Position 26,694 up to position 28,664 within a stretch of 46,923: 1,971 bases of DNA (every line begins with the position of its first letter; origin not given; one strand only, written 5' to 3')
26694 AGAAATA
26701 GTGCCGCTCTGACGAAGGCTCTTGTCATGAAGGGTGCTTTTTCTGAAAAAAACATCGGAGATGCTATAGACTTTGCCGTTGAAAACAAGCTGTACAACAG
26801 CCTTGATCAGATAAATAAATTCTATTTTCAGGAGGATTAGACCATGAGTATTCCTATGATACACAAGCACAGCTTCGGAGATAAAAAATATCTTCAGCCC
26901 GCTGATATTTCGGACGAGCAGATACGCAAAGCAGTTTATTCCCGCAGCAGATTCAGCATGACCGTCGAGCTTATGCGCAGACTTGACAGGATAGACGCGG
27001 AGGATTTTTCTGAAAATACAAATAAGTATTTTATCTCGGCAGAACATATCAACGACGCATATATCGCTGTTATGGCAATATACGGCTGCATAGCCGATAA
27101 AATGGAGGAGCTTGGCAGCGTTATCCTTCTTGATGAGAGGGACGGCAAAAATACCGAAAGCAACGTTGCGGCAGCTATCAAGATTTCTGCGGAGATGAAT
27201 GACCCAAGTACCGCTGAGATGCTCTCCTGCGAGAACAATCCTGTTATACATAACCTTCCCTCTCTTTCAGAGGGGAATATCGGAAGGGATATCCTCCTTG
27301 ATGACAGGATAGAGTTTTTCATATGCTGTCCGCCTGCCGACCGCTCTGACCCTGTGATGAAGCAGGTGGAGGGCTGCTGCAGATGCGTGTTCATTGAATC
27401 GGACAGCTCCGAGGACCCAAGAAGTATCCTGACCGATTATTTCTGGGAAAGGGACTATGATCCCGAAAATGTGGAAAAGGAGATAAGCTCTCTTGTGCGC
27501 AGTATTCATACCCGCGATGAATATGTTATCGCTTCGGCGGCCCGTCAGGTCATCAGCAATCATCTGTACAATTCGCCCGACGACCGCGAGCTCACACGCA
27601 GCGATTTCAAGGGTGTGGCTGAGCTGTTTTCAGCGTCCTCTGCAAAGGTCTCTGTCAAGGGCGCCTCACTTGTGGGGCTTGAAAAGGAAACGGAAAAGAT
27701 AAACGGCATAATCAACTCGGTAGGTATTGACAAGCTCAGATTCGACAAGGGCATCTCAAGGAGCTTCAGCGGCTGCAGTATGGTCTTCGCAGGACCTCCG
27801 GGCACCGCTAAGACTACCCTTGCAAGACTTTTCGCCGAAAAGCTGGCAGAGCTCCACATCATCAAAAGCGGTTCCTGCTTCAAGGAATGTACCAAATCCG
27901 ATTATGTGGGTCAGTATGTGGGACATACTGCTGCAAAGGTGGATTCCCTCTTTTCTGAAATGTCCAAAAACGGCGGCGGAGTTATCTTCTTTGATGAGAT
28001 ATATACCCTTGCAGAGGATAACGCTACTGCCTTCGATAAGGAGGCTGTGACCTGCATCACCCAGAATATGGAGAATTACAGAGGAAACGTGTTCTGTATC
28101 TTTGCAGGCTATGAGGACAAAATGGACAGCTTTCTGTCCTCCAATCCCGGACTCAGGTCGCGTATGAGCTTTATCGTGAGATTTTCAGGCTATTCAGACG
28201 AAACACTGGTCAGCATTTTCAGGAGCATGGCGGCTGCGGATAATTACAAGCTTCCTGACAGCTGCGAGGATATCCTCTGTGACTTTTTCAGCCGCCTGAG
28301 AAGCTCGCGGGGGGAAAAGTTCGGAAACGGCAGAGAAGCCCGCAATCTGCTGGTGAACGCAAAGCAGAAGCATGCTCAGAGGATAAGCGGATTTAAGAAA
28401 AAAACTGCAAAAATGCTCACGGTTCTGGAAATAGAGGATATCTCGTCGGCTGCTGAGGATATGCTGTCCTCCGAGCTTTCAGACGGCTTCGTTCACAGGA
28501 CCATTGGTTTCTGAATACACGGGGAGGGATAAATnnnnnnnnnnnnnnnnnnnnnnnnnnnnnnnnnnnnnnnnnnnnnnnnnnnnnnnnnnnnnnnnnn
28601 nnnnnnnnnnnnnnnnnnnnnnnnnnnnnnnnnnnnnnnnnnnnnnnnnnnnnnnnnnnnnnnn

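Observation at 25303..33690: Terminator-bounded operon combining two helical-repeat paralogues, two different AAA+ remodellers (CbbX/SpoVK-type and MoxR+VWA) and an RNA ligase: candidate undescribed system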

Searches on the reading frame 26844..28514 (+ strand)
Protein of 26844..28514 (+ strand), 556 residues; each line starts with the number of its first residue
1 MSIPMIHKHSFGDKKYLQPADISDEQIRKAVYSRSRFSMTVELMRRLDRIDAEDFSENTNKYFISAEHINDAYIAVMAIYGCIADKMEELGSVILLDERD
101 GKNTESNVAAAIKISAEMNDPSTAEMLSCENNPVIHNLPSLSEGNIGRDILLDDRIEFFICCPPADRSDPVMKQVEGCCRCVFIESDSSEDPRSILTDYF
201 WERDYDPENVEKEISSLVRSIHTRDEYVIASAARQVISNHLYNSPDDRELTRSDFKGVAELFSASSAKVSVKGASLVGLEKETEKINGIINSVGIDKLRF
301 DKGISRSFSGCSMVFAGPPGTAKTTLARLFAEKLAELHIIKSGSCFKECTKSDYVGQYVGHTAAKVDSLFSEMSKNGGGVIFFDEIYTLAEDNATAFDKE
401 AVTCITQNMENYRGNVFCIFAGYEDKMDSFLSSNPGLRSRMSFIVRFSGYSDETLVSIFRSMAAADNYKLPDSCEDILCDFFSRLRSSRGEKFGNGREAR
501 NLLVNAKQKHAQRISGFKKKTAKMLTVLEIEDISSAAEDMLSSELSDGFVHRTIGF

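Call 3: search_protein_families(library=pfam, proteins=[window:26844-28514:+], max_evalue=0.01)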
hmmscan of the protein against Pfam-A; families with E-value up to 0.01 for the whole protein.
window:26844-28514:+ (556 aa): 7 families
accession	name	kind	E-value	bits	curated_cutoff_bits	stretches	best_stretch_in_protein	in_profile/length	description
PF00004.35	AAA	-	2.6e-17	63.9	21.2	1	313-447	1-129/131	ATPase family associated with various cellular activities (AAA)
PF17866.7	AAA_lid_6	-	3.5e-12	46.7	24.3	1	474-533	3-60/60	AAA lid domain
PF07728.20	AAA_5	-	9.7e-06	26.1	22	1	313-390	2-79/139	AAA domain (dynein-related subfamily)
PF00910.28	RNA_helicase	-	0.00012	23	21.5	1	314-374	2-63/105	RNA helicase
PF07724.20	AAA_2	-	0.0048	17.4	27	0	312-386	5-84/166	AAA domain (Cdc48 subfamily)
PF05496.18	RuvB_N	-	0.0083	16.3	27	0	313-346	36-69/159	Holliday junction DNA helicase RuvB P-loop domain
PF13207.12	AAA_17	-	0.0091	16.7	27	0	317-354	2-38/136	AAA domain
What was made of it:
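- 26844..28514 (+): P2: 556-aa AAA+ protein. The N-half (1-275) is family-specific and possibly a degenerate AAA-like domain. The C-half is an active-looking CbbX/SpoVK/EccA-type module. The flexible C-terminal tail ends in IGF. Pfam AAA and AAA_lid_6 (call 3).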

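Call 4: search_protein_families(library=padloc, proteins=[window:26844-28514:+], max_evalue=0.01)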
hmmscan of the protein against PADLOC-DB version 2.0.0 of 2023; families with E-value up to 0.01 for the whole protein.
window:26844-28514:+ (556 aa): 6 families
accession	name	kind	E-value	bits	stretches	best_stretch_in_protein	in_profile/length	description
PDLC04232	IetA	-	1.1e-09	36.2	1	206-392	18-189/330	-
PDLC00915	TRIP13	-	1.2e-07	29.5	1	313-394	66-150/302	TRIP13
PDLC02196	IetA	-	4.8e-07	27.5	1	210-419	22-226/374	-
PDLC04231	IetA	-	4e-06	24.8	1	278-394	89-192/262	-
PDLC03838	DolB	-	0.001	16.4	1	313-397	169-249/375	-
PDLC02195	IetA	-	0.0033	14.8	1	280-371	110-190/395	-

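Call 7: search_protein_families(library=ncbifam, proteins=[window:26844-28514:+], max_evalue=0.01)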
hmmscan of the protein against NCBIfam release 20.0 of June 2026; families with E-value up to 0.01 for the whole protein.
window:26844-28514:+ (556 aa): 21 families
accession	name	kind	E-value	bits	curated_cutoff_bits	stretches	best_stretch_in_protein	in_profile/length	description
TIGR02881.1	spore_V_K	equivalog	7.6e-56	189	422.95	1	275-533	7-261/261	stage V sporulation protein K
TIGR02880.1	cbbX_cfxQ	equivalog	7.7e-51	173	459.25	1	275-533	23-273/284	CbbX protein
TIGR03922.1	T7SS_EccA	equivalog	6.8e-47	160.3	466.65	1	274-536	276-551/557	type VII secretion AAA-ATPase EccA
TIGR01241.2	FtsH_fam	equivalog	3.2e-08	32.8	600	1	313-390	198-267/598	ATP-dependent zinc metalloprotease FtsH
NF003069.1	PRK03992.1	subfamily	5.3e-07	29.1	500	1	276-395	133-245/379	proteasome-activating nucleotidase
TIGR01242.2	TIGR01242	subfamily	8.4e-07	28.3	500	1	313-403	151-236/362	proteasome-activating nucleotidase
NF008004.0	PRK10733.1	equivalog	2e-06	26.1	1008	1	274-391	152-258/644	ATP-dependent zinc metalloprotease FtsH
TIGR01243.1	CDC48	subfamily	2.5e-06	26.1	802.65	1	312-412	214-309/733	CDC48 family AAA ATPase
NF047748.1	PrtsmActNtasePan1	equivalog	6.5e-06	25.4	750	1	312-407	184-274/405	proteasome-activating nucleotidase Pan1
NF047747.1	PrtsmActNtasePan2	equivalog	9.4e-06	25.1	700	1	312-396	187-266/397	proteasome-activating nucleotidase Pan2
NF001679.0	PRK00440.1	equivalog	2.8e-05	23.3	303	1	312-480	41-192/322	replication factor C small subunit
NF042959.1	IteA_antiphage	equivalog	3.1e-05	23.3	510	1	281-392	99-198/367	anti-phage ATPase IteA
NF000868.0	PRK00080.1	equivalog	0.00015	20.8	282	0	313-347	54-88/330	Holliday junction branch migration DNA helicase RuvB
TIGR02640.1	gas_vesic_GvpN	equivalog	0.00023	20.8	266.8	1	309-367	20-76/262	gas vesicle protein GvpN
TIGR00635.1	ruvB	equivalog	0.00023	20.3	299.05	1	313-346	33-66/305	Holliday junction branch migration DNA helicase RuvB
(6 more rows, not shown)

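Call 8: search_protein_families(library=phrogs, proteins=[window:26844-28514:+], max_evalue=0.01)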
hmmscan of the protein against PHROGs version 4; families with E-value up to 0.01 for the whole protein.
window:26844-28514:+ (556 aa): 9 families
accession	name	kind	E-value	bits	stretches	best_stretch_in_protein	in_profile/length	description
phrog_4339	-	unknown function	1.4e-21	78.3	1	309-520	306-517/552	-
phrog_3757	-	unknown function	6.6e-12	46.5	1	208-531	20-330/367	-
phrog_10401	-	other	6.2e-11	42.7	1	303-464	453-601/667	ATPase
phrog_168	-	DNA, RNA and nucleotide metabolism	2.1e-09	38.5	1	309-471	41-183/314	clamp loader of DNA polymerase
phrog_30773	-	unknown function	9.8e-07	28.4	1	268-390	157-268/666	-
phrog_9172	-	unknown function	2.3e-06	27.8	1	312-415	109-203/509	-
phrog_4871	-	other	7.1e-05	22.4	0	357-462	264-367/764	ATP-dependent protease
phrog_5846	-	DNA, RNA and nucleotide metabolism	0.00035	20.9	1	312-368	40-79/380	clamp loader of DNA polymerase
phrog_7998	-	unknown function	0.0036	17.5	1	313-451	43-180/339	-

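Call 36: search_solved_structures(query=window:26844-28514:+, max_evalue=0.001)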
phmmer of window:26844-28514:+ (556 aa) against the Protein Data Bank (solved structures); distinct sequences matched with E-value up to 0.001: 98 (the best 60 are shown).
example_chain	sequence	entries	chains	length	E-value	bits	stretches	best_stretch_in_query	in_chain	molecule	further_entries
3syk_A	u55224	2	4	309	4.4e-38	134.3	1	273-534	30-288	Protein CbbX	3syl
3zuh_A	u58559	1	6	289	4.6e-38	134.3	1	273-534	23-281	PROTEIN CBBX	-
9lur_A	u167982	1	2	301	1.8e-30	109.2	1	285-514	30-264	ESX-1 secretion system protein EccA1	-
7wd3_A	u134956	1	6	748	6.9e-10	41.3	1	274-397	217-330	ATPase family gene 2 protein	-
7nku_A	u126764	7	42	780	7.8e-10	41.1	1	274-397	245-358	ATPase family gene 2 protein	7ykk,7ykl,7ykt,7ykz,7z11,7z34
7wbb_A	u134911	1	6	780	5.3e-09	38.4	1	274-397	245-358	AFG2 isoform 1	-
5vc7_A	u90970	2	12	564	3.8e-08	35.6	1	313-428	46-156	VCP-like ATPase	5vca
5g4g_A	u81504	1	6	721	7.7e-08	34.6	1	313-428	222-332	VCP-LIKE ATPASE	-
5g4f_A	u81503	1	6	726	7.8e-08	34.5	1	313-428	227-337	VCP-LIKE ATPASE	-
6oaa_B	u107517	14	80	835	1.7e-06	30.1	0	314-393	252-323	Cell division control protein 48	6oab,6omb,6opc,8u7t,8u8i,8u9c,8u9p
8dar_A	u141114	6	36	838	1.7e-06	30.1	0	314-393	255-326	Cell division control protein 48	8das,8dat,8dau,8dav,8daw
8rhn_K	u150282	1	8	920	2.5e-06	29.6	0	313-393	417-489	ATPase family gene 2 protein homolog A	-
9m4n_A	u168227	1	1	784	2.7e-06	29.5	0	313-425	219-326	Cell division control protein 48 homolog A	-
9m3v_A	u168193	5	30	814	3e-06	29.3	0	313-425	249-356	Cell division control protein 48 homolog A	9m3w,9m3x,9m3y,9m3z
6chs_H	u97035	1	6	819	4e-06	28.9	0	313-393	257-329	Putative cell division control protein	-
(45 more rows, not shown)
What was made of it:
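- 26844..28514 (+): PDB best hit CbbX, E 4e-38 (call 36).
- CbbX is the best PDB match (call 36).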

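Call 83: find_related_loci(query=A7, collection=metagenome_contigs, flank=10000)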
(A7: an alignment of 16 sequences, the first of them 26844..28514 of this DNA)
Query A7 (556 aa) in metagenome_contigs; peptide patterns used: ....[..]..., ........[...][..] (x = any residue, [..] = any of these).
505 stretches matched a pattern; 60 encode a relative of the query (tblastn E <= 1e-3); 60 distinct loci.
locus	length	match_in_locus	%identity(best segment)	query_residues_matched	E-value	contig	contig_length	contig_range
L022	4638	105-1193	51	181-545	5e-114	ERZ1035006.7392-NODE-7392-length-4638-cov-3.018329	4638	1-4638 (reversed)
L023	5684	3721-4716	44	184-514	2e-81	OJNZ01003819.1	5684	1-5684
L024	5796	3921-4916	44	184-514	3e-81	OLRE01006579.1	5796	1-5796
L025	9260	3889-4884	44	184-514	6e-81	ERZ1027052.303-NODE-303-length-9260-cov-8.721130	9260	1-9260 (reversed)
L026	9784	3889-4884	44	184-514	8e-81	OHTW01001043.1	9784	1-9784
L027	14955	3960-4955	44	184-514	1e-80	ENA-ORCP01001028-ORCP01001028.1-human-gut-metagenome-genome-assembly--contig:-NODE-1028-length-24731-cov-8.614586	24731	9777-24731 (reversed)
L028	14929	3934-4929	44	184-514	1e-80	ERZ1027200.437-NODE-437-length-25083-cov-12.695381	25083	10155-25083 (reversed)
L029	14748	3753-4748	44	184-514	1e-80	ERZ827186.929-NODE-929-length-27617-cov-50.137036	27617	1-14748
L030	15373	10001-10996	44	184-514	1e-80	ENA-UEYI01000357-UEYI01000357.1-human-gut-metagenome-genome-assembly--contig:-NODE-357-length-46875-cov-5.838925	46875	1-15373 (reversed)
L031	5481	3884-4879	44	184-514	7e-81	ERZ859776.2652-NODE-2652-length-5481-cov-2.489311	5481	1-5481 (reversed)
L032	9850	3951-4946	44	184-514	9e-81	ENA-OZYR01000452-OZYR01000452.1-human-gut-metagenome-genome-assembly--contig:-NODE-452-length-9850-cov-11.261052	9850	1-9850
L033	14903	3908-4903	44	184-514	9e-81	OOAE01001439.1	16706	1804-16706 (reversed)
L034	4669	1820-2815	44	184-514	6e-81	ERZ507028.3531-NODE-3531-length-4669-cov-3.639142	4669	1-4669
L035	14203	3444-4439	44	184-514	9e-81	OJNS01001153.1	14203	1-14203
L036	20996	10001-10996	44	184-514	3e-80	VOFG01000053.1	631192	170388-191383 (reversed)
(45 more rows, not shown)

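Call 87: predict_structure(alignment_id=A7)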
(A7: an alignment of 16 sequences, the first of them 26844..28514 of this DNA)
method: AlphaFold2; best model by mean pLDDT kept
length: 556 residues; sequences in the alignment: 16
mean_pLDDT: 82.5   pTM: 0.48
mean pLDDT of the five models: 82.5, 82.3, 81.9, 81.5, 80.3
residues with pLDDT >= 90: 182; 70-90: 298; 50-70: 46; < 50: 30
segments of 3 or more residues with pLDDT < 50: 100-117, 265-273
pLDDT, mean of each block of 10 residues (from residue 1): 80 85 89 89 93 83 91 95 87 76 37 49 77 85 63 83 82 83 76 85 90 87 78 91 91 88 49 59 88 85 78 87 87 89 89 80 91 90 88 81 92 91 88 88 89 88 88 88 88 82 93 86 89 92 64 51
secondary structure, 60 per line:
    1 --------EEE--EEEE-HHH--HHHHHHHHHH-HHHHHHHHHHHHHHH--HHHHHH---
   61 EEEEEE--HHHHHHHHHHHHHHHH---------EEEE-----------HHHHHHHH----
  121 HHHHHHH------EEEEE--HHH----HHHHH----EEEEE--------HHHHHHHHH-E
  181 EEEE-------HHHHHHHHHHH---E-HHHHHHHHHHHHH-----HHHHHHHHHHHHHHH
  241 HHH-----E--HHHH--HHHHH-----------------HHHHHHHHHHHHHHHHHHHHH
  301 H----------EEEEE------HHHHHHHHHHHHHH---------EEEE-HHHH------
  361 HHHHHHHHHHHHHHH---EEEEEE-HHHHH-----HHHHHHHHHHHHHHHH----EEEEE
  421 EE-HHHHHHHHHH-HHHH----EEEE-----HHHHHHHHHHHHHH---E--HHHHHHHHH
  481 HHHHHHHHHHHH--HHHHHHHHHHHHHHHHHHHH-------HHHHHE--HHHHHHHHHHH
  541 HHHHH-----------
elements in order: E9-11 E14-17 H24-33 H35-49 H52-57 E61-66 H69-84 E94-97 H109-116 H121-127 E134-138 H148-152 E157-161 H170-178 E180-184 H192-202 H208-220 H226-243 H252-255 H258-262 H280-301 E312-316 H323-336 E346-349 H351-354 H361-375 E379-384 H386-390 H396-411 E416-422 H424-433 H435-438 E443-446 H452-465 H472-492 H495-514 H522-526 H530-545

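Call 89: find_related_loci(query=A7, collection=viral_contigs, flank=10000)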
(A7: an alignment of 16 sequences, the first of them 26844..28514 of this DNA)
Query A7 (556 aa) in viral_contigs; peptide patterns used: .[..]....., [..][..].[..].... (x = any residue, [..] = any of these).
205 stretches matched a pattern; 7 encode a relative of the query (tblastn E <= 1e-3); 7 distinct loci.
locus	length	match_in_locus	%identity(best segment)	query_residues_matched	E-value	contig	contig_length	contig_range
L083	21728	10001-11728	39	5-556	8e-116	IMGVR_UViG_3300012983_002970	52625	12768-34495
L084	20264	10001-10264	31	313-409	9e-8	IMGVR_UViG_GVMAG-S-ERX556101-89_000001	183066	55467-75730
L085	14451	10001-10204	35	313-386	3e-7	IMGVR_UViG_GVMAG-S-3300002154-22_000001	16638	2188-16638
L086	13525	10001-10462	25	287-436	6e-7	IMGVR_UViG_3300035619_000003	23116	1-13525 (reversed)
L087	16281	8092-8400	31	272-386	1e-6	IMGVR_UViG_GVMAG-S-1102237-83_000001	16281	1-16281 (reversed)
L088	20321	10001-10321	29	313-421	3e-6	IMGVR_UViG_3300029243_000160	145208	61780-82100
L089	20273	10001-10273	28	312-409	5e-6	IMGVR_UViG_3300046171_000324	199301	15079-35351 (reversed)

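Call 91: search_protein_families(library=pfam, proteins=[L083:815-1936:-, L083:2281-4254:-, L083:6223-6705:+, L083:6747-8342:-, L083:8284-9768:-, L083:11872-12678:-, L083:13746-14795:-, L083:14798-16135:-, L083:16297-17880:+], max_evalue=0.001)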
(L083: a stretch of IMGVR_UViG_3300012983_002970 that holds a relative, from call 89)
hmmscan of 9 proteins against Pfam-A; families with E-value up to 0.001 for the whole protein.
L083:815-1936:- (373 aa): 0 families

L083:2281-4254:- (657 aa): 3 families
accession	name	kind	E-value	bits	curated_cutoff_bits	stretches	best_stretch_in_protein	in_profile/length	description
PF12773.13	DZR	-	6.7e-08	33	27.3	1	3-48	1-45/45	Double zinc ribbon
PF13240.11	Zn_Ribbon_1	-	5.3e-07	29.7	25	2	30-50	2-22/23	zinc-ribbon domain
PF13248.11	Zn_ribbon_3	-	3.5e-05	23.6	27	0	30-49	5-24/26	zinc-ribbon domain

L083:6223-6705:+ (160 aa): 2 families
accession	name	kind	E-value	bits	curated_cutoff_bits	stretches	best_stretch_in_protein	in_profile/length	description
PF08719.17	NADAR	-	3.1e-48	164.6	35.1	1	7-158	2-162/163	NADAR domain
PF08010.17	Phage_30_3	-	5.5e-05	23.5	36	1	14-115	4-111/138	Bacteriophage protein GP30.3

L083:6747-8342:- (531 aa): 1 family
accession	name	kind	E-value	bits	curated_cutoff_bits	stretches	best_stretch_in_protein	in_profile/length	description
PF10117.15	McrBC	-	8.2e-20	71.4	23.9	1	121-397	17-283/318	McrBC 5-methylcytosine restriction system component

L083:8284-9768:- (494 aa): 4 families
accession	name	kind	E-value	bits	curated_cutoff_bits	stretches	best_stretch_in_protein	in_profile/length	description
PF07728.20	AAA_5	-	4.2e-15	56.4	22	1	184-372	2-139/139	AAA domain (dynein-related subfamily)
PF13401.12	AAA_22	-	0.00013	22.7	27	1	181-231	5-54/130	AAA domain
PF13245.12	AAA_19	-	0.00017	22.3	25.1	0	179-206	9-36/134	AAA domain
PF12775.13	AAA_7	-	0.00057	19.9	25.8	1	174-224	26-75/181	P-loop containing dynein motor region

L083:11872-12678:- (268 aa): 2 families
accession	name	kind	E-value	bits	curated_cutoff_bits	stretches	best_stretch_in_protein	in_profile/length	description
PF05036.18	SPOR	-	3.3e-15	56.6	21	1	195-264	2-75/76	SPOR domain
PF01510.30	Amidase_2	-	5e-14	53.2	26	1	25-170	4-130/131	N-acetylmuramoyl-L-alanine amidase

L083:13746-14795:- (349 aa): 0 families

L083:14798-16135:- (445 aa): 0 families

L083:16297-17880:+ (527 aa): 0 families

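Call 92: fold_search(model_id=the predicted structure, library=pdb)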
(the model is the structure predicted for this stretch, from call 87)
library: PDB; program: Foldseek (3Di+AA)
matches with E <= 10: 1724; with E <= 0.001: 1129
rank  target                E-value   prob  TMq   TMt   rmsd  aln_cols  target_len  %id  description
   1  3syk_B                1.3e-17  1.00  0.39  0.71   4.6       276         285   33  Crystal structure of the AAA+ protein CbbX, selenomethionine structure (released 2011-11-09)
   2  3syl_B                3.4e-17  1.00  0.39  0.71   4.6       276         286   33  Crystal structure of the AAA+ protein CbbX, native structure (released 2011-11-09)
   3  3zuh_A                7.9e-17  1.00  0.42  0.77   3.5       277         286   32  Negative stain EM Map of the AAA protein CbbX, a red-type Rubisco activase from R. sphaeroides (released 2011-11-09)
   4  3syk_A                5.7e-16  1.00  0.41  0.73   4.0       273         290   33  Crystal structure of the AAA+ protein CbbX, selenomethionine structure (released 2011-11-09)
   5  7swl_B                1.3e-14  1.00  0.43  0.43  10.4       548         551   14  CryoEM structure of the N-terminal-deleted Rix7 AAA-ATPase (released 2022-03-02)
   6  7swl_D                1.8e-14  1.00  0.42  0.42  11.3       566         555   15  CryoEM structure of the N-terminal-deleted Rix7 AAA-ATPase (released 2022-03-02)
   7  7lmz_C                1.9e-14  1.00  0.43  0.33  14.1       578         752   14  Cryo-EM structure of human p97 in complex with Npl4/Ufd1 and Ub6 (Class 1) (released 2021-09-15)
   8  7ln4_E                2.1e-14  1.00  0.43  0.34  11.2       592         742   14  Cryo-EM structure of human p97 in complex with Npl4/Ufd1 and polyubiquitinated Ub-Eos (FOM, Class 3) (released 2021-09-15)
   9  7lmz_E                2.2e-14  1.00  0.40  0.32  11.0       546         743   14  Cryo-EM structure of human p97 in complex with Npl4/Ufd1 and Ub6 (Class 1) (released 2021-09-15)
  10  7t0v_A                3.8e-14  1.00  0.40  0.39  11.7       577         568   14  CryoEM structure of the crosslinked Rix7 AAA-ATPase (released 2022-03-02)
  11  7t0v_C                8.0e-14  1.00  0.43  0.43  11.6       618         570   13  CryoEM structure of the crosslinked Rix7 AAA-ATPase (released 2022-03-02)
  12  7t0v_B                1.3e-13  1.00  0.42  0.41  11.0       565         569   14  CryoEM structure of the crosslinked Rix7 AAA-ATPase (released 2022-03-02)
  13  8u7t_C                1.3e-13  1.00  0.42  0.42  10.6       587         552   14  Substrate-bound Cdc48, Class 1 (released 2024-11-06)
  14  7ln4_D                1.5e-13  1.00  0.40  0.31  14.3       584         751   14  Cryo-EM structure of human p97 in complex with Npl4/Ufd1 and polyubiquitinated Ub-Eos (FOM, Class 3) (released 2021-09-15)
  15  8ub4_A                1.6e-13  1.00  0.42  0.43  10.9       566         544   13  Cdc48-Shp1 unfolding native substrate, consensus structure (released 2024-11-06)
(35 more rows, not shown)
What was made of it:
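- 26844..28514 (+): AF2 and Foldseek results in calls 87 and 92.
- Foldseek aligns full-length P2 to double-ring AAA+ proteins over 550-600 columns (call 92).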

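Call 98: search_protein_families(library=phrogs, proteins=[L022:2162-3148:+, L022:1260-2135:+], max_evalue=0.01)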
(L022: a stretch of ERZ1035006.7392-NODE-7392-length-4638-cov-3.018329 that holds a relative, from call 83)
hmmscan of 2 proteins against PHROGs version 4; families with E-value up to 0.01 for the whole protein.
L022:2162-3148:+ (328 aa): 0 families

L022:1260-2135:+ (291 aa): 1 family
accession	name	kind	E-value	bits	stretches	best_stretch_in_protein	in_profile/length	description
phrog_548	-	DNA, RNA and nucleotide metabolism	4.4e-33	115.9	1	1-282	1-333/341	RNA ligase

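Call 126: search_protein_families(library=padloc, proteins=[L083:2281-4254:-, L083:8284-9768:-], max_evalue=0.001)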
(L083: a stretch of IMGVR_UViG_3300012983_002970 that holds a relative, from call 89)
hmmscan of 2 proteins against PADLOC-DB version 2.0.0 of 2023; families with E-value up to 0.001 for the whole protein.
L083:2281-4254:- (657 aa): 0 families

L083:8284-9768:- (494 aa): 3 families
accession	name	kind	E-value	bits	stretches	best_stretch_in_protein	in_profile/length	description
PDLC03547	REase_II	-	1.2e-15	55.2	1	165-376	248-442/585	Type II restriction enzyme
PDLC03448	REase_II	-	3.1e-14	50.1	2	273-374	621-718/857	Type II restriction enzyme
PDLC04140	mad8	-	0.00042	17.9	1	169-242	15-70/314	mads_8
